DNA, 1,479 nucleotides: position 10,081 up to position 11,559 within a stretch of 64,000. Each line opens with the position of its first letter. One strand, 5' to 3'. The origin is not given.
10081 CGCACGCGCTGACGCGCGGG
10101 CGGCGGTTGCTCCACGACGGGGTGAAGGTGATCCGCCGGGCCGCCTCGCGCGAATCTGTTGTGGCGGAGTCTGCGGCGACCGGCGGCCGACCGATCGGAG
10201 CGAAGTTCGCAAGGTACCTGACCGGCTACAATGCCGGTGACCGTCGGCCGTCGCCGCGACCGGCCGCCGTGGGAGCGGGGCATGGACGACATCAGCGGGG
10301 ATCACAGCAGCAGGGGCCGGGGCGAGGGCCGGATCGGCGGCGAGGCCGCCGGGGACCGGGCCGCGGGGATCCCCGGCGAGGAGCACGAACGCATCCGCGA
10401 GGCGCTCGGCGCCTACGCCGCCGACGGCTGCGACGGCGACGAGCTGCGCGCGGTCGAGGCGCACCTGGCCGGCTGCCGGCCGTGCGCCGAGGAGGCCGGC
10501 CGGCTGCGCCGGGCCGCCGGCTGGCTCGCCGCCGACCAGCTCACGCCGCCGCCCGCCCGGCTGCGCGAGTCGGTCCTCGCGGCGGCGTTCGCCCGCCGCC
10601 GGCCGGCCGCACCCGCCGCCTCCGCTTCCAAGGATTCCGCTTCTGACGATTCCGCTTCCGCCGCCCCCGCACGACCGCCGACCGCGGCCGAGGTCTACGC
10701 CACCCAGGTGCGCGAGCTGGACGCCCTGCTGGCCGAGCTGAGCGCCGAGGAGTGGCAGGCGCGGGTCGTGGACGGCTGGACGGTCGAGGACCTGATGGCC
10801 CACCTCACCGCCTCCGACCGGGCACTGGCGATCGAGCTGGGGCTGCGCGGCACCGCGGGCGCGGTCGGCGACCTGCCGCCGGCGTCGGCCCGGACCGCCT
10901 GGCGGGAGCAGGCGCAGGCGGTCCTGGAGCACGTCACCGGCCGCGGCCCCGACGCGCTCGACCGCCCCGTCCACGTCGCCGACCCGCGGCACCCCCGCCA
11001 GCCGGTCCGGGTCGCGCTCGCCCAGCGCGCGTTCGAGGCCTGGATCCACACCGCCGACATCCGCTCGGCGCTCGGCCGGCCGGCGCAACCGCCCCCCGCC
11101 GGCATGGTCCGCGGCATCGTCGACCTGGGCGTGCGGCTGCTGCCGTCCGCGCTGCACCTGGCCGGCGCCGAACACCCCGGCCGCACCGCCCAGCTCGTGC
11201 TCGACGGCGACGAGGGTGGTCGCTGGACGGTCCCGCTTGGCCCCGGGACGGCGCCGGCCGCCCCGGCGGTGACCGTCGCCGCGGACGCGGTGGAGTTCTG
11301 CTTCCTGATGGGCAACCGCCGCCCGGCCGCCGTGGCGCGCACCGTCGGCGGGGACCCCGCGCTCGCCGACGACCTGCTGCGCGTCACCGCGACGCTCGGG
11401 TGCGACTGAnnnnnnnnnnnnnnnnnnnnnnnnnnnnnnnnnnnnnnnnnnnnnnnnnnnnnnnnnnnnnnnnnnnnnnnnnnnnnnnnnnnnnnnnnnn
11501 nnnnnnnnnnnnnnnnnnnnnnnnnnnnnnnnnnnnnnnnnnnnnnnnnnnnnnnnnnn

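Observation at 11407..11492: Dispersed conserved ~70-nt leader element (two copies: 11407-11475 and 32476-32545) containing SD + AUG locked in a 10-11-bp helix, and a translationally coupled uORF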

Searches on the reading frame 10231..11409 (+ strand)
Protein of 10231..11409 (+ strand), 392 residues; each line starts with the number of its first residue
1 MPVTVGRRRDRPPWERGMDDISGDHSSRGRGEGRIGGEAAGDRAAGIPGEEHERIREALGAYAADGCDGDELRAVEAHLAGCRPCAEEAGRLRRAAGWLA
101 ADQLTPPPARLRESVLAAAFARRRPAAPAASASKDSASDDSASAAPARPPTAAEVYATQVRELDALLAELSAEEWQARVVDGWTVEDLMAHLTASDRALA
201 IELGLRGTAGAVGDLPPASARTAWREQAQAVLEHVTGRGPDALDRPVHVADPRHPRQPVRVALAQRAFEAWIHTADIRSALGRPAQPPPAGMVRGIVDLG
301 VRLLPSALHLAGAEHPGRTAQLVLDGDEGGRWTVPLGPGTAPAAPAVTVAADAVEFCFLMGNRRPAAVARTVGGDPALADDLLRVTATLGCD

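Call 11: search_protein_families(library=pfam, proteins=[window:10231-11409:+])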
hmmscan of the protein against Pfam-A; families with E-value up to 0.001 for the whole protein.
window:10231-11409:+ (392 aa): 3 families
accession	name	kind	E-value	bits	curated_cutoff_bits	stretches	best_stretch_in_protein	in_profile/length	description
PF11716.13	MDMPI_N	-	3.8e-09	37.8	24.2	1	158-278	3-140/140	Mycothiol maleylpyruvate isomerase N-terminal domain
PF13490.11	zf-HC2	-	1.3e-08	35.2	22.2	1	54-86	3-35/35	Putative zinc-finger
PF12867.12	DinB_2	-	1.7e-05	25.7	24.8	1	161-276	7-127/128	DinB superfamily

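Call 18: find_encoding_contigs(protein=window:10231-11409:+, flank=3000, max_places=6)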
Protein window:10231-11409:+ (392 aa): no gene with exactly this product is on record in the collection.

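Call 36: find_homologous_proteins(query=window:10231-11409:+, max_evalue=1e-20)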
Query window:10231-11409:+ (392 aa): 10 proteins with E <= 1e-20 among 8000 candidates.
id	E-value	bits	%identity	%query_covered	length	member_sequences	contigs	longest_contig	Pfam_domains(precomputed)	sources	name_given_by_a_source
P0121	3.0e-247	839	100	99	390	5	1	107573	PF13490.12,PF12867.13,PF11716.14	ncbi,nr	ncbi:MAG TPA: maleylpyruvate isomerase family mycothiol-dependent enzyme [Actinomycetes bacterium]|n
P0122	1.4e-219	747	94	97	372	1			PF13490.12,PF12867.13,PF11716.14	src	-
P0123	6.1e-106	373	75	61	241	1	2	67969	PF12867.13,PF11716.14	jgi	jgi:uncharacterized protein (TIGR03083 family)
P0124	5.3e-94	334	55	87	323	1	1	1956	PF11716.14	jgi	jgi:uncharacterized protein (TIGR03083 family)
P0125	2.7e-86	309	52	89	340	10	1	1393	PF13490.12,PF11716.14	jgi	jgi:uncharacterized protein (TIGR03083 family)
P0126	8.3e-74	267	47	87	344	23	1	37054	PF13490.12,PF12867.13,PF11716.14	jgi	jgi:uncharacterized protein (TIGR03083 family)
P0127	3.5e-69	252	48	87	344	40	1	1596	PF13490.12,PF12867.13,PF11716.14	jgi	jgi:uncharacterized protein (TIGR03083 family)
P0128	2.9e-65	239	45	87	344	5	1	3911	PF13490.12,PF12867.13,PF11716.14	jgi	jgi:uncharacterized protein (TIGR03083 family)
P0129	2.3e-64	236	47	85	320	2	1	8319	PF13490.12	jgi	jgi:uncharacterized protein (TIGR03083 family)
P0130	1.3e-47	181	42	82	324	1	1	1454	-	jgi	jgi:uncharacterized protein (TIGR03083 family)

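Call 37: find_encoding_contigs(protein=P0123, flank=10000, max_places=3)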
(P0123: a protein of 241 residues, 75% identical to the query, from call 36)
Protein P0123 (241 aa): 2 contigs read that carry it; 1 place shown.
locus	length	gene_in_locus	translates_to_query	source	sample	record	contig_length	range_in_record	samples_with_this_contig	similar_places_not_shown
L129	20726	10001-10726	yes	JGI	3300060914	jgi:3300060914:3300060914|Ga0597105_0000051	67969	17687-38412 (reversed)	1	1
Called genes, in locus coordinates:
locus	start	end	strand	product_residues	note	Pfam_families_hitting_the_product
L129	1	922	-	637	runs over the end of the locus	-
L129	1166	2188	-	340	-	PF04542:Sigma70_r2, PF08281:Sigma70_r4_2, PF12680:SnoaL_2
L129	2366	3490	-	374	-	PF13403:Hint_2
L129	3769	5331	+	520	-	PF00732:GMC_oxred_N, PF00890:FAD_binding_2 (faint), PF01266:DAO, PF05834:Lycopene_cycl, PF05199:GMC_oxred_C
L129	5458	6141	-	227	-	PF00156:Pribosyltran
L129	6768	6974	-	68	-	PF04149:DUF397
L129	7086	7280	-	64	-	PF04149:DUF397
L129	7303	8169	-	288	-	PF01381:HTH_3, PF12844:HTH_19, PF13413:HTH_25 (weak), PF13560:HTH_31, PF19054:DUF5753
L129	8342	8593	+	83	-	-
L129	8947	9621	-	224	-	-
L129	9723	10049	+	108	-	-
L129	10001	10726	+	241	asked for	PF11716:MDMPI_N, PF12867:DinB_2 (weak)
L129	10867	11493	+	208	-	PF04542:Sigma70_r2, PF08281:Sigma70_r4_2, PF04545:Sigma70_r4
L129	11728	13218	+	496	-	-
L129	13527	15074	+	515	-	PF13229:Beta_helix (faint)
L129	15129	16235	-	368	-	PF05762:VWA_CoxE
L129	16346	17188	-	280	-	PF00004:AAA (weak), PF07726:AAA_3 (faint), PF07728:AAA_5, PF13401:AAA_22 (faint)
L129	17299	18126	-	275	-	PF00941:FAD_binding_5, PF03450:CO_deh_flav_C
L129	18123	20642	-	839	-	PF01315:Ald_Xan_dh_C, PF02738:MoCoBD_1, PF20256:MoCoBD_2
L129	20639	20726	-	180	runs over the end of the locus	PF00111:Fer2 (weak), PF01799:Fer2_2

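Call 38: find_encoding_contigs(protein=P0122, flank=10000, max_places=3)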
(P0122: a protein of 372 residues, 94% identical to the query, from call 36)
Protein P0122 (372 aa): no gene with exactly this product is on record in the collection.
